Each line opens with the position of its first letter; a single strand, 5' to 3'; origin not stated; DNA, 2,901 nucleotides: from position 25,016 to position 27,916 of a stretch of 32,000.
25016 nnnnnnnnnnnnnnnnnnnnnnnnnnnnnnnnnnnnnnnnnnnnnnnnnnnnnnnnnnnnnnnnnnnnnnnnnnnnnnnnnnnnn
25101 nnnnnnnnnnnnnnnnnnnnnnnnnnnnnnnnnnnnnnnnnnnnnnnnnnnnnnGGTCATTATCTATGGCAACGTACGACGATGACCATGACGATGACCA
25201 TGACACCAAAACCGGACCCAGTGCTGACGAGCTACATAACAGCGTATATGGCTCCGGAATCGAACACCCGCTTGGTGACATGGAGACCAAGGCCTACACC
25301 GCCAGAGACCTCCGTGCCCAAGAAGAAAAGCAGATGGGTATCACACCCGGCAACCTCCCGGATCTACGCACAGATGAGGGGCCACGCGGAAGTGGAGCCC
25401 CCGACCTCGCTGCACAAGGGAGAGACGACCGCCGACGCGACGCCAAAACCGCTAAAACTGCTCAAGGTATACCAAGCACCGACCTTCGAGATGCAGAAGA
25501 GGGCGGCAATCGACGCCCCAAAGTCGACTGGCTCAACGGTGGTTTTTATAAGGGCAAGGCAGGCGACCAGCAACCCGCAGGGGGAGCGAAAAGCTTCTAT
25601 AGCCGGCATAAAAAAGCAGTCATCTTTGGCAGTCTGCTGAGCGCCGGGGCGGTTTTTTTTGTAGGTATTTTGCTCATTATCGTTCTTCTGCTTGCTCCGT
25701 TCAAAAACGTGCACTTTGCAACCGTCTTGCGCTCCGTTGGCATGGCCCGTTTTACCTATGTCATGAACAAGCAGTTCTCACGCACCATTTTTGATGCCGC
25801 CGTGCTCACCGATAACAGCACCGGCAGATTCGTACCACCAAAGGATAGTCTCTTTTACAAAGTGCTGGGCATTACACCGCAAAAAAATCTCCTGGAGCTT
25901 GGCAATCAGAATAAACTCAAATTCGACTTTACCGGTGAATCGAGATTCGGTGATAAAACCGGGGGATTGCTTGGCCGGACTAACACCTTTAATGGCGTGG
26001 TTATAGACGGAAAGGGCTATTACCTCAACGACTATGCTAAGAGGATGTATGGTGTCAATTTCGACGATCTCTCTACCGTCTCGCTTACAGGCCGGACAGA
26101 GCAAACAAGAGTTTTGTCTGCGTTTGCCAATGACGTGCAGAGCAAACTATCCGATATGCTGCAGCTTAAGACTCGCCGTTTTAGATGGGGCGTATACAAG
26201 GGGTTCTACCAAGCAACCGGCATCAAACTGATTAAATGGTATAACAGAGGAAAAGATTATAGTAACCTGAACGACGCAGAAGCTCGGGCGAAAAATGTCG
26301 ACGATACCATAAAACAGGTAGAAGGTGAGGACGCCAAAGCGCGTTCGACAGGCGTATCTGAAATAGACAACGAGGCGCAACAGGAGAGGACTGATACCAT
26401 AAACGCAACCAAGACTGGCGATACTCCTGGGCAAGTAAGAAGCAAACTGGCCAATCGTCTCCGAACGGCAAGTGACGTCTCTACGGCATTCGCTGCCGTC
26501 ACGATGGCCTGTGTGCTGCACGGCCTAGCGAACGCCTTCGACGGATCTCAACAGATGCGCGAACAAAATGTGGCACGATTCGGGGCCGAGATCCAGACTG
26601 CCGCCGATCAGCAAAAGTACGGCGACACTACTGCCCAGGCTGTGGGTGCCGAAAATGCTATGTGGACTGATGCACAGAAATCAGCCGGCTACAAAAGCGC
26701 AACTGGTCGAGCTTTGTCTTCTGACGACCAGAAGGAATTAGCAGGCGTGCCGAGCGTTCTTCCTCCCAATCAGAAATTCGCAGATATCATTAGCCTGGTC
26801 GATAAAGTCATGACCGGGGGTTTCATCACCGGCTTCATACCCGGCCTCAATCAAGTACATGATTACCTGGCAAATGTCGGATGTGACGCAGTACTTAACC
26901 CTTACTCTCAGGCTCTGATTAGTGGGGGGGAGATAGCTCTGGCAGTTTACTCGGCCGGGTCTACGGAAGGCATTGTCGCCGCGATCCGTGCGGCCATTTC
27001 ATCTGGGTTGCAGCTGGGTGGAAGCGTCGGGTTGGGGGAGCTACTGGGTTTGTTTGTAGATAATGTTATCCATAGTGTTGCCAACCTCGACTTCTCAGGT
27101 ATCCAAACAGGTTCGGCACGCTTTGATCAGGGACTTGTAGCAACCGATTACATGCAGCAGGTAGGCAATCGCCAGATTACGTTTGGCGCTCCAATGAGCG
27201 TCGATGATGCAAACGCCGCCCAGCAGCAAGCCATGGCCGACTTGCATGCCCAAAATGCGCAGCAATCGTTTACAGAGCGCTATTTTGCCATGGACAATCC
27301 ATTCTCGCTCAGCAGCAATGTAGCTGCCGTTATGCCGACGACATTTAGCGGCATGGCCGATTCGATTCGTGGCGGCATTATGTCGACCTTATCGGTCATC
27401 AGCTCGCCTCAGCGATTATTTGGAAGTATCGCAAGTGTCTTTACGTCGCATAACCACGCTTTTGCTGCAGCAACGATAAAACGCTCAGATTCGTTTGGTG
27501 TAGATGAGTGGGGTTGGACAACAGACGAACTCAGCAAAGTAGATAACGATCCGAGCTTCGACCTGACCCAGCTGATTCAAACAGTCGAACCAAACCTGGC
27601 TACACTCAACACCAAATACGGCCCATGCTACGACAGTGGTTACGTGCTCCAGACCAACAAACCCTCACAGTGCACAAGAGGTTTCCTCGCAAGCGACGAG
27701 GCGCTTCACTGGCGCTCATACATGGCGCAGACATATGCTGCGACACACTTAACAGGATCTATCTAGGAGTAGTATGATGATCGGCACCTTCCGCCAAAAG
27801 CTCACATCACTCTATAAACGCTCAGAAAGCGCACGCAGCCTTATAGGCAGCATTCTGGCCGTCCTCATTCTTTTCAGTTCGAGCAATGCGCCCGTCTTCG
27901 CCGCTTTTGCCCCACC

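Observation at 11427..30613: Complete-looking ~19 kb type IV secretion-like locus in two divergent operons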

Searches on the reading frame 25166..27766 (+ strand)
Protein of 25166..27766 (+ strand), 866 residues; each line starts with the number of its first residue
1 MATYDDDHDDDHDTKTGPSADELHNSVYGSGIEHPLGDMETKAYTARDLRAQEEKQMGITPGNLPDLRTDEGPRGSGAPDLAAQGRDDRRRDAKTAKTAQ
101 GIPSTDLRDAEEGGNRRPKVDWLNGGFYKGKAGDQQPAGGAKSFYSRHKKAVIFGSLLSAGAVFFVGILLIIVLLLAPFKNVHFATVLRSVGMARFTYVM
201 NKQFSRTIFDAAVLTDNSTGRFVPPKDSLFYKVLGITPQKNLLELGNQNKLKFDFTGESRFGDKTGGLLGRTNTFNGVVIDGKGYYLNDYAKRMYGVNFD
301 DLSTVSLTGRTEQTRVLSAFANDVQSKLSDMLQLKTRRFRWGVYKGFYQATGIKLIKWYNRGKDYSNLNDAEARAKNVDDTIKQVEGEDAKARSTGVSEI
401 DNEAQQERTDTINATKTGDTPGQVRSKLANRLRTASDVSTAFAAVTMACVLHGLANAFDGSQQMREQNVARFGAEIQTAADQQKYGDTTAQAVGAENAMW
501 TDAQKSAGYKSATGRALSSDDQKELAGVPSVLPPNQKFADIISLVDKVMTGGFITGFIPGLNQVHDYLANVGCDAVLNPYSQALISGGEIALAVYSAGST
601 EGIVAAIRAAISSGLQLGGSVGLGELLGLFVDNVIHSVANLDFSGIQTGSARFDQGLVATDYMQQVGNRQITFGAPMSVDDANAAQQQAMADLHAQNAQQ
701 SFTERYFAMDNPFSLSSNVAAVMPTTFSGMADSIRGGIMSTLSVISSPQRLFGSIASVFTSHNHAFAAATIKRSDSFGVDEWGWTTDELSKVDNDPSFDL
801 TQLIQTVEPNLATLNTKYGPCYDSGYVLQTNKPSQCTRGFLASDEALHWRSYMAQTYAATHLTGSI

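Call 4: search_protein_families(library=pfam, max_evalue=0.1, proteins=[window:25166-27766:+])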
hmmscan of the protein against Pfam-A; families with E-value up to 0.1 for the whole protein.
window:25166-27766:+ (866 aa): 0 families

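Call 7: search_protein_families(library=ncbifam, max_evalue=0.01, proteins=[window:25166-27766:+])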
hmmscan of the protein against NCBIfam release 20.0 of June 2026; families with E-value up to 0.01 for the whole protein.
window:25166-27766:+ (866 aa): 0 families

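Call 42: search_solved_structures(query=A3, max_evalue=10, show_alignments=1)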
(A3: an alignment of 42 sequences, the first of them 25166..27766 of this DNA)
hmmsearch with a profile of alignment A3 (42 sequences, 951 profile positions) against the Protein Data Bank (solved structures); distinct sequences matched with E-value up to 10: 11.
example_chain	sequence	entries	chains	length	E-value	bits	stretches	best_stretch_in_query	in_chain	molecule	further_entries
4uos_A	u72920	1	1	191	0.24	13.1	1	313-397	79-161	DESIGNED HELICAL BUNDLE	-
4bts_AY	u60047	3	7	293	0.44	12.2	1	241-367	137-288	40S RIBOSOMAL PROTEIN S6 | RPS6E | eS6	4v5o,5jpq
4oy4_A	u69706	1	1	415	0.48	12.1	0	847-934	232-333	Chimera protein of Calmodulin, GPF-like protein EosFP, and Myosin light chain kinase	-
5h7d_E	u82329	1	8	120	0.51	12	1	393-472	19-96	Zpa963,Calmodulin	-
7b3j_A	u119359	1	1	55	1.7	10.3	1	107-133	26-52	Isoform L-APP677 of Amyloid-beta precursor protein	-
7upq_B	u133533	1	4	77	1.8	10.2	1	344-400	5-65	DHT03 protein B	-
7upo_B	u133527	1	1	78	2.6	9.7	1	342-397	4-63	DHT03 protein B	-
4v6w_CW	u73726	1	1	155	2.6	9.6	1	286-399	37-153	60S ribosomal protein L24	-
6xns_A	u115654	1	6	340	3.9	9.1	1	282-435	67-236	C3_crown-05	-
9hd7_X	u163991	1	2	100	4.5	8.9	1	509-572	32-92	Photosystem II reaction center protein X (PsbX)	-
2llm_A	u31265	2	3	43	8.7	7.9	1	107-133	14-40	Amyloid beta A4 protein | P3(42)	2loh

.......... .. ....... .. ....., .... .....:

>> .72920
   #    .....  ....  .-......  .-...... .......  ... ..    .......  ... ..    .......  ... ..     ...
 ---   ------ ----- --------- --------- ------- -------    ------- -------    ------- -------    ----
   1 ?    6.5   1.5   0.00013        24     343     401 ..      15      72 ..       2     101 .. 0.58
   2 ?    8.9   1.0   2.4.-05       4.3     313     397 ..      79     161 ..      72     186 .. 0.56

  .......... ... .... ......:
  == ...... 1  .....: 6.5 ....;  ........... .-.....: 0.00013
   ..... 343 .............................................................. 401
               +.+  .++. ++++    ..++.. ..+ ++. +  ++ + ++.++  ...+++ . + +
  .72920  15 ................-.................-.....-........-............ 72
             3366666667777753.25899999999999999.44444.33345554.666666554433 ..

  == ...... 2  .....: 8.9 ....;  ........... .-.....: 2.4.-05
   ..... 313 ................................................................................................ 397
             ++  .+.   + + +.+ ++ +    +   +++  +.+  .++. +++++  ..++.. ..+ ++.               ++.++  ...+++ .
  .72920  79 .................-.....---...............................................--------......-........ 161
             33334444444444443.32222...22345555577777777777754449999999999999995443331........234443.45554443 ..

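Call 43: search_protein_families(library=pfam, alignment_id=A3, max_evalue=1)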
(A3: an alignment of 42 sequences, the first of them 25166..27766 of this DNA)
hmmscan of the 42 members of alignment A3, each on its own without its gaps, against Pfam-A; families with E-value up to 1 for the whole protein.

A. member 1, window:25166-27766:+ (866 aa): 0 families

B. families by the number of members that match (of 42 scanned): 32 families (the first 25 are shown)
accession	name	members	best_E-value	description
PF01551.29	Peptidase_M23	7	5.4e-25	Peptidase family M23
PF02557.22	VanY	4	1.1e-12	D-alanyl-D-alanine carboxypeptidase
PF24476.1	DUF7580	2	0.16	Domain of unknown function (DUF7580)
PF13539.11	Peptidase_M15_4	2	0.16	D-alanyl-D-alanine carboxypeptidase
PF13472.12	Lipase_GDSL_2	1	1.6e-11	GDSL-like Lipase/Acylhydrolase family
PF05257.22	CHAP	1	3.9e-09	CHAP domain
PF22521.2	HypF_C_2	1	0.0011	Carbamoyltransferase, Kae1-like Domain, second subdomain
PF00657.28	Lipase_GDSL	1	0.0041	GDSL-like Lipase/Acylhydrolase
PF09682.15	Phage_holin_6_1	1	0.0098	Bacteriophage holin of superfamily 6 (Holin_LLH)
PF05593.20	RHS_repeat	1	0.029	RHS Repeat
PF01493.24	GXGXG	1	0.044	GXGXG motif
PF12670.12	DUF3792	1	0.046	Protein of unknown function (DUF3792)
PF05396.16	Phage_T7_Capsid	1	0.062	Phage T7 capsid assembly protein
PF17319.7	DUF5362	1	0.064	Family of unknown function (DUF5362)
PF18160.6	SLATT_5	1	0.086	SMODS and SLOG-associating 2TM effector domain family 5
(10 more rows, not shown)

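Call 54: find_homologous_proteins(query=window:25166-27766:+, max_evalue=0.001)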
Query window:25166-27766:+ (866 aa): 16 proteins with E <= 0.001 among 8000 candidates.
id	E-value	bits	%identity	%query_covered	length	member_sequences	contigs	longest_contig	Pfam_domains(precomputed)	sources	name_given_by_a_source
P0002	0.0e+0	1951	100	100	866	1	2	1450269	-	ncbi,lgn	-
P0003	0.0e+0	1016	59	87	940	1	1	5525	-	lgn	-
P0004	8.6e-297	1005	55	98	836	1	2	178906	-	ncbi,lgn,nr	ncbi:MAG TPA: hypothetical protein VLI54_02710 [Bacillota bacterium]|nr:hypothetical protein [Bacill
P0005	6.4e-272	923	52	96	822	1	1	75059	-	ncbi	-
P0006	8.2e-272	922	60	79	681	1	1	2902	-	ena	-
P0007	4.9e-201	688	45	84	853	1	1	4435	-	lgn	-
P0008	1.6e-150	521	39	83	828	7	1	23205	-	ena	-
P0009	2.8e-148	514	39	83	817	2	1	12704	-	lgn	-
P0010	4.1e-148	513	38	83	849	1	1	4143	-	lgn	-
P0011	2.1e-147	511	37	89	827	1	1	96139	-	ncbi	-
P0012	8.7e-140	486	38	84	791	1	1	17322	-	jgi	jgi:hypothetical protein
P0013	2.0e-138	481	39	81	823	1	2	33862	-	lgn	-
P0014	7.2e-133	463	36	81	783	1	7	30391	-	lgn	-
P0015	9.4e-133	463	37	81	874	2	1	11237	-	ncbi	-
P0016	2.3e-126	441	37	80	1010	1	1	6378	PF02557.23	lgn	-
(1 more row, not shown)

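Call 56: find_homologous_proteins(query=A6, max_evalue=0.00001)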
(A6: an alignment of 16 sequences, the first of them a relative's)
Query A6 (16 sequences) (866 aa, profile of the alignment): 15 proteins with E <= 0.00001 among 8000 candidates.
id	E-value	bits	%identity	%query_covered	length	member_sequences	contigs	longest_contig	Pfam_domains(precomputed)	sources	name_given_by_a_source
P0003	0.0e+0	1214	59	87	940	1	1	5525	-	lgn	-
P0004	0.0e+0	1206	55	98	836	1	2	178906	-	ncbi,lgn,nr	ncbi:MAG TPA: hypothetical protein VLI54_02710 [Bacillota bacterium]|nr:hypothetical protein [Bacill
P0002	0.0e+0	1163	100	100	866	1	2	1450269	-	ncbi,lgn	-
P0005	0.0e+0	1139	52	96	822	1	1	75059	-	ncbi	-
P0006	0.0e+0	1120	60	79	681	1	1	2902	-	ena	-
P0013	0.0e+0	1119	39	81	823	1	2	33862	-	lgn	-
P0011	0.0e+0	1117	37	89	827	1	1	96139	-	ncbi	-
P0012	0.0e+0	1115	38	84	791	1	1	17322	-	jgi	jgi:hypothetical protein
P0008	0.0e+0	1102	39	83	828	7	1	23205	-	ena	-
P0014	0.0e+0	1088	36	81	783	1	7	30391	-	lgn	-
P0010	0.0e+0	1053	38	83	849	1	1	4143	-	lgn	-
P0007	0.0e+0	1051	45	84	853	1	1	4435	-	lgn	-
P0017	0.0e+0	1046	36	83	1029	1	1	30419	PF02557.23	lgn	-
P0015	0.0e+0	1039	37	81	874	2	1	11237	-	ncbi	-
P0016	0.0e+0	1020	37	80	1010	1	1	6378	PF02557.23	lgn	-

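Call 68: predict_structure(alignment_id=A6)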
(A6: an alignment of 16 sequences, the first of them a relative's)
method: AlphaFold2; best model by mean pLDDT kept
length: 866 residues; sequences in the alignment: 16
mean_pLDDT: 56.0   pTM: 0.55
mean pLDDT of the five models: 56.0, 54.9, 52.7, 50.6, 48.2
residues with pLDDT >= 90: 18; 70-90: 259; 50-70: 199; < 50: 390
segments of 3 or more residues with pLDDT < 50: 1-162, 173-183, 209-222, 233-245, 258-272, 421-445, 539-626, 721-775, 863-866
pLDDT, mean of each block of 10 residues (from residue 1): 27 35 38 30 34 36 30 29 32 31 31 28 32 27 36 39 52 46 54 62 57 40 55 46 49 58 38 65 81 85 71 82 75 59 65 64 76 85 76 65 76 73 42 40 48 56 81 80 68 76 74 65 72 59 41 34 38 40 30 27 29 31 47 69 81 84 80 82 74 67 58 55 41 39 33 34 37 60 86 86 86 90 74 87 92 77 43
secondary structure, 60 per line:
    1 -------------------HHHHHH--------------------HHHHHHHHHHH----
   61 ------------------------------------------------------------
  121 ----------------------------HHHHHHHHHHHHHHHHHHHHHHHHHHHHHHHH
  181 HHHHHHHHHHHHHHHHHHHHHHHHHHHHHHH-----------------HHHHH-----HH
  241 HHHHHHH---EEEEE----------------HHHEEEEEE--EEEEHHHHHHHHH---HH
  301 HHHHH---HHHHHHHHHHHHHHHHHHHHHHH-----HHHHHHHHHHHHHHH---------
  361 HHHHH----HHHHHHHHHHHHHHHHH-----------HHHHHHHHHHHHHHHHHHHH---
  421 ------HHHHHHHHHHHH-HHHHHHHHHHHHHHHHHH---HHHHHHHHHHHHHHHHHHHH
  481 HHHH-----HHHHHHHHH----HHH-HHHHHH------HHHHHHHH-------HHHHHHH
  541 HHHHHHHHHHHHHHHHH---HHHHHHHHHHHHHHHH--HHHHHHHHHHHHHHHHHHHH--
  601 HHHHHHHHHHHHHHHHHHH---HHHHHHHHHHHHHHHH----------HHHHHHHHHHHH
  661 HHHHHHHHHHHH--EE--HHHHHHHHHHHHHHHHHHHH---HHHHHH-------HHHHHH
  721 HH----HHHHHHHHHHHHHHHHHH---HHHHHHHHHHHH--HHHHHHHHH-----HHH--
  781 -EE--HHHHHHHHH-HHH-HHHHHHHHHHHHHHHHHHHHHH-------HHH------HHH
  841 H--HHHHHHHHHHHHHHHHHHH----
elements in order (helices of 4 or more, strands of 3 or more residues): H20-25 H46-56 H149-211 H229-233 H239-247 E251-255 E275-280 E283-286 H287-295 H299-305 H309-331 H337-351 H361-365 H370-386 H398-417 H427-438 H440-457 H461-484 H490-498 H507-512 H519-526 H534-557 H561-576 H579-598 H601-619 H623-638 H649-672 H679-698 H702-707 H715-722 H727-744 H748-759 H762-770 H786-794 H800-821 H838-841 H844-862

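Call 72: fold_search(model_id=the predicted structure, library=pdb)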
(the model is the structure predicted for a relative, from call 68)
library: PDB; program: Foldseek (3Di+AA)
matches with E <= 10: 46; with E <= 0.001: 0
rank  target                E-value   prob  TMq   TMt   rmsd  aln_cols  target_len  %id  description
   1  6afz_A                6.1e-01  0.06  0.09  0.10  28.6       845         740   11  Proton pyrophosphatase-E225H mutant (released 2019-04-10)
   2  4a01_A                7.4e-01  0.04  0.09  0.09  29.8       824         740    9  Crystal Structure of the H-Translocating Pyrophosphatase (released 2012-03-28)
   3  6afs_B                8.3e-01  0.07  0.11  0.12  29.2       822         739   10  Proton pyrophosphatase - two phosphates-bound (released 2019-04-10)
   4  5gpj_A                9.4e-01  0.04  0.09  0.10  29.1       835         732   11  Crystal Structure of Proton-Pumping Pyrophosphatase (released 2016-12-28)
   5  9m5v_A                1.1e+00  0.03  0.06  0.07  27.7       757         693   10  Structure of human TRPC5 bound with (-)-englerin A,class1 (released 2025-07-02)
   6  8b23_B                1.3e+00  0.04  0.10  0.12  29.5       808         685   11  Time-resolved structure of K+-dependent Na+-PPase from Thermotoga maritima 600-seconds post reaction initiation with N (released 2024-01-17)
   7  6quz_D                1.6e+00  0.10  0.09  0.12  28.6       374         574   12  Structure of ATPgS-bound outward-facing TM287/288 in complex with sybody Sb_TM35 (released 2019-05-29)
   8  6qv0_D                1.8e+00  0.08  0.07  0.10  29.6       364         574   10  Structure of ATP-bound outward-facing TM287/288 in complex with sybody Sb_TM35 (released 2019-05-29)
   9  6qv0_B                1.8e+00  0.07  0.07  0.10  30.0       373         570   10  Structure of ATP-bound outward-facing TM287/288 in complex with sybody Sb_TM35 (released 2019-05-29)
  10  6quz_B                2.0e+00  0.07  0.07  0.10  30.1       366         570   11  Structure of ATPgS-bound outward-facing TM287/288 in complex with sybody Sb_TM35 (released 2019-05-29)
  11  4mrn_B                2.4e+00  0.06  0.07  0.10  28.3       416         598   12  Structure of a bacterial Atm1-family ABC transporter (released 2014-03-19)
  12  8qai_A                2.6e+00  0.04  0.08  0.13  24.8       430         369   10  X-ray crystal structure of a de novo designed single-chain parallel coiled-coil alpha-helical barrel with 7 inner heli (released 2024-07-03)
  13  9cus_D                2.8e+00  0.04  0.08  0.10  32.3       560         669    9  BmrCD in the outward-facing conformation bound to Hoechsts (released 2025-08-13)
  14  6pam_A                3.3e+00  0.04  0.07  0.09  27.9       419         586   11  Structure of a bacterial Atm1-family ABC transporter with MgADP bound (released 2020-06-24)
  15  9kwi_B                3.6e+00  0.04  0.07  0.10  32.4       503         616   11  Cryo-EM structure of MsRv1273c/72c(E553Q) mutant from Mycobacterium smegmatis in the ATP-bound Occ state (released 2025-05-14)
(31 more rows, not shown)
